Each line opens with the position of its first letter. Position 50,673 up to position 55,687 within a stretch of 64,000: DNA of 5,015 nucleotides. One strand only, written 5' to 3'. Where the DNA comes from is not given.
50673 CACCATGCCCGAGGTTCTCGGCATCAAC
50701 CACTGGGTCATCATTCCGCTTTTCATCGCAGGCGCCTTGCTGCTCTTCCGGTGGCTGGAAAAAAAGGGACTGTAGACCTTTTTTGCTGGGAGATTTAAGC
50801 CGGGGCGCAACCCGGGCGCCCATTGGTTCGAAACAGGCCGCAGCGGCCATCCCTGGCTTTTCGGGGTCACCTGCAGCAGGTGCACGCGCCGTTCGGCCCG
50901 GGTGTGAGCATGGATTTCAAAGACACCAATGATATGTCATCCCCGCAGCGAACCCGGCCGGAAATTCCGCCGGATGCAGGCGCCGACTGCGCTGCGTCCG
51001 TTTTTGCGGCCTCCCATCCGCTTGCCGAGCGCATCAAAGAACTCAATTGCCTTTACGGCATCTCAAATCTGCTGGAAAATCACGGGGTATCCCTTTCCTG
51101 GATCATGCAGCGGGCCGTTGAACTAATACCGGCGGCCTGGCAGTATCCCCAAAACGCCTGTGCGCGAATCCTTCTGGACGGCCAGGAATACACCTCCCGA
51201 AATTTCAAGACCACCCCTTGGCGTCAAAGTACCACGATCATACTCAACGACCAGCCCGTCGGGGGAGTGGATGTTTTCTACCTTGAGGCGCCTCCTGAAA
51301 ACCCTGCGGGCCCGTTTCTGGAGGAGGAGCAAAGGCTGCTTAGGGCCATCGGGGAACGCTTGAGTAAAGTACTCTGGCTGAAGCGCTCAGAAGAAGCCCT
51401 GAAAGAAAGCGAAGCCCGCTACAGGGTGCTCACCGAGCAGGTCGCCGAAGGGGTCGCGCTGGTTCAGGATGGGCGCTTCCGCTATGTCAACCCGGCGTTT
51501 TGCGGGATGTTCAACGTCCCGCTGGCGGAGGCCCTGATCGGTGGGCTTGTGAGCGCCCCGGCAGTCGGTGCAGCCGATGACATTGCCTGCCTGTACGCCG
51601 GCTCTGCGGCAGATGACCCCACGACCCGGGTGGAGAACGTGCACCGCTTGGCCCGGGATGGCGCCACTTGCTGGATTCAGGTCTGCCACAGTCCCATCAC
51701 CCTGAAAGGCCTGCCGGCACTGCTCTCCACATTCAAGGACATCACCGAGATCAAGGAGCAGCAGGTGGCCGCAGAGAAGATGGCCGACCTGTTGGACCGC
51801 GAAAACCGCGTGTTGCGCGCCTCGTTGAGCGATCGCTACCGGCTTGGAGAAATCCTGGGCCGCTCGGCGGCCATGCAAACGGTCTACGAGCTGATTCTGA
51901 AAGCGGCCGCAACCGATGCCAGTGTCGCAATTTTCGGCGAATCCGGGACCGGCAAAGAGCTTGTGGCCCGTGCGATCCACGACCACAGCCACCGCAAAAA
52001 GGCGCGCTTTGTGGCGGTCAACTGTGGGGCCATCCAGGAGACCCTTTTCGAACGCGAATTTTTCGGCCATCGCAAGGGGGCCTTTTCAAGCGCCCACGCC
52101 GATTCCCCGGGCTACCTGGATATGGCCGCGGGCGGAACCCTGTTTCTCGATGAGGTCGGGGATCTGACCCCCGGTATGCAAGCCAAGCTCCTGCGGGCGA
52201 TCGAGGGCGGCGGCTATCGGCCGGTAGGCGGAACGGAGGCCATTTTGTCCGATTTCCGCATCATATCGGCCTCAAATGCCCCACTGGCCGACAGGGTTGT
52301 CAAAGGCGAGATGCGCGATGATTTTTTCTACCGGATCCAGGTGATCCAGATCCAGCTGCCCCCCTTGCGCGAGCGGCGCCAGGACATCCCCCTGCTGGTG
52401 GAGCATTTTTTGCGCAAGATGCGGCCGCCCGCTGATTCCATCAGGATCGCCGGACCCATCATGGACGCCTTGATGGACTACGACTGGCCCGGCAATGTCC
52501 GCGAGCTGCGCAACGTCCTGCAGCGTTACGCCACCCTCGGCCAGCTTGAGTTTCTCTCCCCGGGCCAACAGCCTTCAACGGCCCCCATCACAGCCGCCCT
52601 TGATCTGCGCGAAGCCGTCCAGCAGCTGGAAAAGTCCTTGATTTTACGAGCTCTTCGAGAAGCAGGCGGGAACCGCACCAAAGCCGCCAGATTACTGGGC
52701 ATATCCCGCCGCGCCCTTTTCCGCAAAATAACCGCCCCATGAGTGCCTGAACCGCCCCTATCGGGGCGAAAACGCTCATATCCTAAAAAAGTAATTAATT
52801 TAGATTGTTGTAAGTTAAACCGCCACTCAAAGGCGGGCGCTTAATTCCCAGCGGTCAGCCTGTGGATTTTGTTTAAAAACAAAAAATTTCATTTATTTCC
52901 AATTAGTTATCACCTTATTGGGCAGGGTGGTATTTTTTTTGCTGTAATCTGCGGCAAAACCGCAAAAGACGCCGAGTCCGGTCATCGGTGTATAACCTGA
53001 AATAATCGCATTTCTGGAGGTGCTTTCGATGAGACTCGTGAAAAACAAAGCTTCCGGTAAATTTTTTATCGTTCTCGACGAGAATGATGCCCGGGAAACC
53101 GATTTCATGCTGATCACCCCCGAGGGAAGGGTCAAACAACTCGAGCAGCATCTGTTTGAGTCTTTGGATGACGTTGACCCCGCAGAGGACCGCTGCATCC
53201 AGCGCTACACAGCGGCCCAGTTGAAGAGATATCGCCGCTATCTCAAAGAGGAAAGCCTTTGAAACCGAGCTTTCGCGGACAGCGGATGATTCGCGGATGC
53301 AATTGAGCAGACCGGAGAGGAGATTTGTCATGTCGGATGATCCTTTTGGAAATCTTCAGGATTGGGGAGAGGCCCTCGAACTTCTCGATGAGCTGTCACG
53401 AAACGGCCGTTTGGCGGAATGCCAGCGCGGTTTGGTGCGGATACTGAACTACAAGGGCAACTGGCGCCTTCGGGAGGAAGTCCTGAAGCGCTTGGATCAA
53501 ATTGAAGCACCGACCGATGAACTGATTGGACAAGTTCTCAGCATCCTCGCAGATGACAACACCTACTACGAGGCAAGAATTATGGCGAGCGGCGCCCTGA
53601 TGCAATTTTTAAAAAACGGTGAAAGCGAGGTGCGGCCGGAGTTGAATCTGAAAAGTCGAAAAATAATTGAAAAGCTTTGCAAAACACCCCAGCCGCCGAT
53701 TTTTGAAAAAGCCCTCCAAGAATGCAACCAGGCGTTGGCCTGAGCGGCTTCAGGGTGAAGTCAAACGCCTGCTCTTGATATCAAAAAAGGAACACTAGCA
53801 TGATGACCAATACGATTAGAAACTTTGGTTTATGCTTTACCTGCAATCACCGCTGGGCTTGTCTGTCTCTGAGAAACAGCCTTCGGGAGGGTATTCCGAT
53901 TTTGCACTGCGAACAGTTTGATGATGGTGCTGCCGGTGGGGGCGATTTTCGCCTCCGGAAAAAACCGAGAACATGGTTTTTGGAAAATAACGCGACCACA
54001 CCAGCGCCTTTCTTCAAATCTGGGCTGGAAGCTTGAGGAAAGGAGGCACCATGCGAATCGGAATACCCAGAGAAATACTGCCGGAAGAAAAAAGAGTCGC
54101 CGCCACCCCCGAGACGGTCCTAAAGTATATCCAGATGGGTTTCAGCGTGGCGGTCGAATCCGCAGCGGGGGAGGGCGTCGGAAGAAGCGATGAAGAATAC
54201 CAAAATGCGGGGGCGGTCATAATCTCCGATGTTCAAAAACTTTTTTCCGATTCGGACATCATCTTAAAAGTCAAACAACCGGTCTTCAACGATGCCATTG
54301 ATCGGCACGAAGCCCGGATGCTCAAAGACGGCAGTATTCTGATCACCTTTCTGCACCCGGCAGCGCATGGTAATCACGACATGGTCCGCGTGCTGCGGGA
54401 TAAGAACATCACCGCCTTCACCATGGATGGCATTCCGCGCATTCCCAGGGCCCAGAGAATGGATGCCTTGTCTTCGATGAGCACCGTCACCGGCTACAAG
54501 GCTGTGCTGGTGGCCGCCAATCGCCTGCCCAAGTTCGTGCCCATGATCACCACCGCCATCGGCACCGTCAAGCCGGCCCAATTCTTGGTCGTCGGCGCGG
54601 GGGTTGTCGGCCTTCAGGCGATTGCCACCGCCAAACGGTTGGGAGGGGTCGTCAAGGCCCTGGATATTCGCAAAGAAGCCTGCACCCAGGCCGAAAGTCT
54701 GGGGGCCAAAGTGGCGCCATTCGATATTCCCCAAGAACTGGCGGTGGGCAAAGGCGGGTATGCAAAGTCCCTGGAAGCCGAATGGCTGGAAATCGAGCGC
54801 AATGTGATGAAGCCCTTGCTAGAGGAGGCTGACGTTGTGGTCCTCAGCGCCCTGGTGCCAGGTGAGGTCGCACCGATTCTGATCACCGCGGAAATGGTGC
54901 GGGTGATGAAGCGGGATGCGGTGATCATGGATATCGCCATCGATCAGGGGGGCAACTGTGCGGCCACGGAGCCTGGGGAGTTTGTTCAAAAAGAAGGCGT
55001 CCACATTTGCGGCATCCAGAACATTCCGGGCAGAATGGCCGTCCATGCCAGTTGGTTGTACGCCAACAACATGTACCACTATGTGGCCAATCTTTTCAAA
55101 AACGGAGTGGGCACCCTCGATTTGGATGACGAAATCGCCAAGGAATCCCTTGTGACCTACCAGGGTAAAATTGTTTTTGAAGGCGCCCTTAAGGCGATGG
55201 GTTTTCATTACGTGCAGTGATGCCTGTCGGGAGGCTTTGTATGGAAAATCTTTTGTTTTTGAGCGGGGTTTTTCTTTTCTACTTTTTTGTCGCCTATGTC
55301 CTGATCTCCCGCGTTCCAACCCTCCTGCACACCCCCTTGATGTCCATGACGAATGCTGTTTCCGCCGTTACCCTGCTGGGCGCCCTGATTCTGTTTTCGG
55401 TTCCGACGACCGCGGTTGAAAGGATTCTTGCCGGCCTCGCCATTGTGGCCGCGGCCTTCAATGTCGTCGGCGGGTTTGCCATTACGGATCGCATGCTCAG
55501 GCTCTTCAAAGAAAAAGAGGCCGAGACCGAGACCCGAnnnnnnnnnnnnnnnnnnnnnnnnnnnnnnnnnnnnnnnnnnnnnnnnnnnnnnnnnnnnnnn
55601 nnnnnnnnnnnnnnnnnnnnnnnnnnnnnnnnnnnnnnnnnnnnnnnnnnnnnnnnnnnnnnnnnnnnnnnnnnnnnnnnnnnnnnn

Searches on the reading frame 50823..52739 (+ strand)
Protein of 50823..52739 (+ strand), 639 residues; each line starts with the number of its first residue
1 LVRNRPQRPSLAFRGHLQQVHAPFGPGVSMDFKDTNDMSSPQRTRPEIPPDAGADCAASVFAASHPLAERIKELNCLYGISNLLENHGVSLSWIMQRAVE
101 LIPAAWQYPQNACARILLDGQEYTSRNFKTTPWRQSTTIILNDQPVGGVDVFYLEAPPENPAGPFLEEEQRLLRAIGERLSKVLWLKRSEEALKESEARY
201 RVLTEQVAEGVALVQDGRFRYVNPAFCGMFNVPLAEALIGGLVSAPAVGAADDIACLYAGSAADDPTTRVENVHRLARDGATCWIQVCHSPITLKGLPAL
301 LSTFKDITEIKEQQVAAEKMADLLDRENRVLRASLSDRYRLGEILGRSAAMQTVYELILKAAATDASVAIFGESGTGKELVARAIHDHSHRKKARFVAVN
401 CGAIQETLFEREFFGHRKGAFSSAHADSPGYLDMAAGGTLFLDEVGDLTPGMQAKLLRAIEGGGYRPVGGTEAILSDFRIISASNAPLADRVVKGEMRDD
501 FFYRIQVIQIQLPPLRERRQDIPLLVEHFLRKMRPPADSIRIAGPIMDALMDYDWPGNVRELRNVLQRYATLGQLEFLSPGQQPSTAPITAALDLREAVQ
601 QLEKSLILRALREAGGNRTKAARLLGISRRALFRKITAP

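Call 54: search_protein_families(library=ncbifam, proteins=[window:50823-52739:+], max_evalue=0.001)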
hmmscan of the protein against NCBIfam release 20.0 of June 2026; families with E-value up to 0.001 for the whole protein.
window:50823-52739:+ (639 aa): 31 families (the best 25 are shown)
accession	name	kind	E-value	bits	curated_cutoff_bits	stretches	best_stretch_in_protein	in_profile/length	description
NF041552.1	TF_PrdR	equivalog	1.3e-94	317.6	795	1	268-637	196-574/577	sigma-54 dependent transcriptional regulator PrdR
TIGR01817.1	nifA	equivalog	3.5e-89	300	528.85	1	313-574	167-429/534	nif-specific transcriptional activator NifA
NF008469.0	PRK11361.1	equivalog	3.6e-86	289.7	714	1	324-636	125-451/461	acetoacetate metabolism transcriptional regulator AtoC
TIGR01818.1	ntrC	equivalog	4.8e-84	282.8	558.6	2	332-573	124-367/463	nitrogen regulation protein NR(I)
TIGR02915.1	PEP_resp_reg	equivalog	3.1e-81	273.5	502.6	1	323-634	121-437/445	PEP-CTERM-box response regulator transcription factor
TIGR02329.1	propionate_PrpR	equivalog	2.4e-80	270.7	499.2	1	329-637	199-525/526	propionate catabolism operon regulatory protein PrpR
NF038308.1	RNA_repair_RtcR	equivalog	2.5e-80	270.8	650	1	336-630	174-502/530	RNA repair transcriptional activator RtcR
NF003451.0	PRK05022.1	equivalog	5.7e-79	266.2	476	1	321-634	169-503/512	nitric oxide reductase transcriptional regulator NorR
NF007689.0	PRK10365.1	equivalog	1.6e-77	261.2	760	1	344-636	141-439/441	sigma-54-dependent response regulator transcription factor ZraR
NF011953.0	PRK15424.1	equivalog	7.3e-77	259.2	703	1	320-637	195-532/538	propionate catabolism operon regulatory protein PrpR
NF050807.1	TransRegFlbDCaul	equivalog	1.6e-73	248.1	750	1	343-636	119-435/454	sigma-54-dependent transcriptional regulator FlbD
NF041906.1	V4R_TF_MobR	exception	3.2e-70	237.2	999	1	329-633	219-538/544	phenol degradation transcriptional regulator MobR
TIGR02974.1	phageshock_pspF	equivalog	3.6e-69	233.5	443.55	1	344-569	1-229/336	phage shock protein operon transcriptional activator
NF011695.0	PRK15115.1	equivalog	5.3e-68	229.8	763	1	334-634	127-431/445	two-component system response regulator GlrR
NF008176.1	PRK10923.1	equivalog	1.6e-67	228.1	620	1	342-567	138-365/469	nitrogen regulation protein NR(I)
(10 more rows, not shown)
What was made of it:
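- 50823..52742 (+): PAS / sigma-54 enhancer-binding activator; conserved neighbour of the operon in Desulfobacterales. NCBIfam sigma-54 regulator models (call 54).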

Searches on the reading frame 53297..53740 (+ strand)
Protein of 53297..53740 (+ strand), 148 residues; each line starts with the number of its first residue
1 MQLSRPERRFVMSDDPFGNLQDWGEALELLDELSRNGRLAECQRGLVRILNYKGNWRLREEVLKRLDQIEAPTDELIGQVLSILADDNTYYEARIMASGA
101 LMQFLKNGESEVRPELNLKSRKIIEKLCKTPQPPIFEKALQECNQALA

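Call 54: search_protein_families(library=ncbifam, proteins=[window:53297-53740:+], max_evalue=0.001)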
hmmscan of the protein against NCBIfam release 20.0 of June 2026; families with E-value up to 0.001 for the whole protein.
window:53297-53740:+ (148 aa): 0 families

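Call 64: search_protein_families(library=pfam, proteins=[window:53297-53740:+], max_evalue=0.001)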
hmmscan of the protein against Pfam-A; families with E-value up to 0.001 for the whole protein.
window:53297-53740:+ (148 aa): 0 families
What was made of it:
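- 53297..53743 (+): Conserved protein of unknown function (about 137 aa from M12 at 53330) upstream of pntAA; possibly part of the operon. No Pfam or NCBIfam hit (calls 54, 64).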

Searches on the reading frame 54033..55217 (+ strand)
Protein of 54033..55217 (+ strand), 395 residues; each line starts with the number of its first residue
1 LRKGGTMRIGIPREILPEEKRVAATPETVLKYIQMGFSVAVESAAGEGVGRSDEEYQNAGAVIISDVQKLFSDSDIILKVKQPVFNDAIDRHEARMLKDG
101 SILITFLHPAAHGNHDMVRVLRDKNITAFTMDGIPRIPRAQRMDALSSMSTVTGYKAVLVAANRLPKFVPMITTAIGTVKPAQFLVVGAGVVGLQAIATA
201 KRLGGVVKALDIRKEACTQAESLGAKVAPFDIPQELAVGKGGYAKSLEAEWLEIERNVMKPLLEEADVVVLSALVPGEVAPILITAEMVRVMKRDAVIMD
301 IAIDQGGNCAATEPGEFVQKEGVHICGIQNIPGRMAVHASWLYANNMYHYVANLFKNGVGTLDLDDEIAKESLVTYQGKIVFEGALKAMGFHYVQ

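Call 3: search_protein_families(library=pfam, proteins=[window:54033-55217:+], max_evalue=0.01)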
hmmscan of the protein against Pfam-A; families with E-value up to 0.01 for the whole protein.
window:54033-55217:+ (395 aa): 3 families
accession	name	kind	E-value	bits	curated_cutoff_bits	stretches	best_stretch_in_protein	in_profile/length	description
PF01262.27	AlaDh_PNT_C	-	1.4e-59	201.5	23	1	157-382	1-213/214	Alanine dehydrogenase/PNT, C-terminal domain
PF05222.21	AlaDh_PNT_N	-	2.9e-41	141.3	30.4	1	10-152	1-135/136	Alanine dehydrogenase/PNT, N-terminal domain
PF02826.25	2-Hacid_dh_C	-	2.8e-08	33.8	25.1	0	54-140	73-160/178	D-isomer specific 2-hydroxyacid dehydrogenase, NAD binding domain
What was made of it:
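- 54033..55220 (+): pntAA (alpha1, soluble dI), 395-aa ORF (likely true start is M7 at 54051); canonical NAD(H) site. PF05222 and PF01262 (call 3).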

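Call 34: search_solved_structures(query=window:54033-55217:+, show_alignments=2, max_evalue=1e-20)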
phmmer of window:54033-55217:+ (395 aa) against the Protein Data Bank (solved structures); distinct sequences matched with E-value up to 1e-20: 25.
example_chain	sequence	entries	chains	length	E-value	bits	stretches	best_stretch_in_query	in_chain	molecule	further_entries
4izh_A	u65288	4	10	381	2.8e-85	290.1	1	8-388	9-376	NAD/NADP transhydrogenase alpha subunit 1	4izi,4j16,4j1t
4o9u_E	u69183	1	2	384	2.9e-85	290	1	8-388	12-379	NAD/NADP transhydrogenase alpha subunit 1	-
9hjx_C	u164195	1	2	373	4.5e-85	289.4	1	8-388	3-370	proton-translocating NAD(P)(+) transhydrogenase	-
1f8g_A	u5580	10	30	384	4.3e-82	279.6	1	7-383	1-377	NICOTINAMIDE NUCLEOTIDE TRANSHYDROGENASE | PROTON-TRANSLOCATING NICOTINAMIDE NUCLEOTIDE TRANSHYDROGENASE SUBUNIT PNTAA | nicotinamide nucleotide Transhydrogenas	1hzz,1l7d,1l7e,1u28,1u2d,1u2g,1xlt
1ptj_A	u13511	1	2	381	4.9e-82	279.4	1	7-382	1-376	NAD(P) transhydrogenase subunit alpha part 1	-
2frd_A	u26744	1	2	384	1.3e-81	278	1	7-383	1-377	NAD(P) transhydrogenase subunit alpha part 1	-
2fsv_A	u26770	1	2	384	2e-81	277.4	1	7-383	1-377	NAD(P) transhydrogenase subunit alpha part 1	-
1nm5_A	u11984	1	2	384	2.1e-81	277.3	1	7-383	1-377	NAD(P) transhydrogenase subunit alpha part 1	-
2fr8_A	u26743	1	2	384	3.6e-81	276.5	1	7-383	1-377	NAD(P) transhydrogenase subunit alpha part 1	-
6que_A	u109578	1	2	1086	1.1e-79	271.6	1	7-348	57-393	Nicotinamide nucleotide transhydrogenase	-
6qti_A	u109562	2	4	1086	1.1e-79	271.6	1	7-348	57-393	Nicotinamide nucleotide transhydrogenase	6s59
1x13_A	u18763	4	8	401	1.2e-79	271.6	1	8-382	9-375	NAD(P) transhydrogenase subunit alpha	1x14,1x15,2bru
9uv7_E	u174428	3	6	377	1.2e-79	271.6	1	8-381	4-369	NAD(P) transhydrogenase subunit alpha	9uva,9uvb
3p2y_A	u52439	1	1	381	1.2e-76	261.7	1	4-375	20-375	Alanine dehydrogenase/pyridine nucleotide transhydrogenase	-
4dio_A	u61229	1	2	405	5.8e-70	239.7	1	11-383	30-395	NAD(P) transhydrogenase subunit alpha part 1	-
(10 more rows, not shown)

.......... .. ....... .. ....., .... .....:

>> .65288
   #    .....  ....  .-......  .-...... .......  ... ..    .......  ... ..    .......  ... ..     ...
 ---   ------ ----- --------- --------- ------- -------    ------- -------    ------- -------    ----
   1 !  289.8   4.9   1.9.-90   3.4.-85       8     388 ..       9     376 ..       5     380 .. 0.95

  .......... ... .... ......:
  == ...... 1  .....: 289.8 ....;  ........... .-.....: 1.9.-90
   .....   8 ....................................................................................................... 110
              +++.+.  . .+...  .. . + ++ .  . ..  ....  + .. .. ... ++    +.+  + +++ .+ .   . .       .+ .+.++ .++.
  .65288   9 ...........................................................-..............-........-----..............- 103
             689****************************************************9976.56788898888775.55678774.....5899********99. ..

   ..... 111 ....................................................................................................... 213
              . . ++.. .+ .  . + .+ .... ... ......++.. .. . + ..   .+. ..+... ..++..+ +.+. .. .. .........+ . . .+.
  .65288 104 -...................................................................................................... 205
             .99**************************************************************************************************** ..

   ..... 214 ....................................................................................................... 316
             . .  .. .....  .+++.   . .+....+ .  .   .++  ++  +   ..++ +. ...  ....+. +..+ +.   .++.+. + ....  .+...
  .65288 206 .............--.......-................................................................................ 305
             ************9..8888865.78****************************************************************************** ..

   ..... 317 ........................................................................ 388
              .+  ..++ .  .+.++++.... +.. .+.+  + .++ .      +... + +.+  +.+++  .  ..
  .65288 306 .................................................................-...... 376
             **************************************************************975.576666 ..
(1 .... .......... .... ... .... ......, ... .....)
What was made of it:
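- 54033..55220 (+): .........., GAGVVG and ALDIR align with the T. thermophilus dI residues (call 34).
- dI in the same operon is a canonical NAD(H) site (ALDIR; call 34).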

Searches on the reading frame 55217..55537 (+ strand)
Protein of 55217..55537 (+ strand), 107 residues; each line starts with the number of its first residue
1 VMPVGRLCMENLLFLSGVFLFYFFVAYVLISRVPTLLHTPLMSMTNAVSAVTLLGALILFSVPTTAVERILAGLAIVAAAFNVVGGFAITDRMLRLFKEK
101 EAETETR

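Call 3: search_protein_families(library=pfam, proteins=[window:55217-55537:+], max_evalue=0.01)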
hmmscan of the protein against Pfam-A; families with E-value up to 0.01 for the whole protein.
window:55217-55537:+ (107 aa): 2 families
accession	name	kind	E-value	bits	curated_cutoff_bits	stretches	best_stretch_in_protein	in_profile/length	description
PF12769.12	PNTB_4TM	-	2.7e-26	92.3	26.2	1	18-98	4-84/85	4TM region of pyridine nucleotide transhydrogenase, mitoch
PF10329.14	DUF2417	-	0.0015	18.4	25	1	38-104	100-167/234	Region of unknown function (DUF2417)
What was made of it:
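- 55217..55540 (+): pntAB (alpha2), 107-aa ORF, 4-TM part of dII; the His in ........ aligns with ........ of T. thermophilus alpha2. PF12769 at 92.3 bits (call 3).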

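Call 50: search_solved_structures(query=window:55217-55537:+, show_alignments=2, max_evalue=0.001)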
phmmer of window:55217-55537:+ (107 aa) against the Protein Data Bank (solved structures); distinct sequences matched with E-value up to 0.001: 7.
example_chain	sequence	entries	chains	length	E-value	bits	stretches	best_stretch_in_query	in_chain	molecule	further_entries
4o9p_C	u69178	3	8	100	1.3e-18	70.3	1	18-102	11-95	NAD(P) transhydrogenase subunit alpha 2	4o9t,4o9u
4o93_A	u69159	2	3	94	4.1e-18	68.8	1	18-100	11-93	NAD(P) transhydrogenase subunit alpha 2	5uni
9hjx_A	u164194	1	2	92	3.2e-17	65.9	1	18-98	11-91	proton-translocating NAD(P)(+) transhydrogenase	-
9uuy_C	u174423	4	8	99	1.4e-13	54.3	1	17-98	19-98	NAD(P) transhydrogenase subunit alpha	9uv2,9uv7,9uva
9l76_B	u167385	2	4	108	2.6e-13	53.3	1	17-99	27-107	NAD(P) transhydrogenase subunit alpha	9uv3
6qti_A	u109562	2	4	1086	5.9e-11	45.8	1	11-99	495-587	Nicotinamide nucleotide transhydrogenase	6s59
6que_A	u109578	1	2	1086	5.9e-11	45.8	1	11-99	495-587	Nicotinamide nucleotide transhydrogenase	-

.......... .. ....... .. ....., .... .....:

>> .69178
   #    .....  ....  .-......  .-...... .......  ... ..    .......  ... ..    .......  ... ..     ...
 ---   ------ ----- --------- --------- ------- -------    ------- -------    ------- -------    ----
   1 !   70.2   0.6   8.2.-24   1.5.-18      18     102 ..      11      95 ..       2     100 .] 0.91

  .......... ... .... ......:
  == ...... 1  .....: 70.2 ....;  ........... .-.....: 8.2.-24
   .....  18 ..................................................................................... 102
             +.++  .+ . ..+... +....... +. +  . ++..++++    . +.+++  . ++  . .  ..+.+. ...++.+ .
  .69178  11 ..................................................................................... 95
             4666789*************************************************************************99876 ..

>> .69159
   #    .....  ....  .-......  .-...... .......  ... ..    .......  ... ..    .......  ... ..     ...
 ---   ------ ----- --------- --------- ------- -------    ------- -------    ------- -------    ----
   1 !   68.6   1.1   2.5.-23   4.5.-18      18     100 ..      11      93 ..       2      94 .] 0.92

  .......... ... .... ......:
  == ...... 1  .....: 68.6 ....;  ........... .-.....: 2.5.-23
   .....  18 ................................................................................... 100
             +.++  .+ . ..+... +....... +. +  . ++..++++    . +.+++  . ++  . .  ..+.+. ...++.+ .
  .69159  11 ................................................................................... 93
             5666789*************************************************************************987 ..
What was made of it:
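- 55217..55540 (+): 4o9p_C E = 1e-18 with alignment (call 50).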
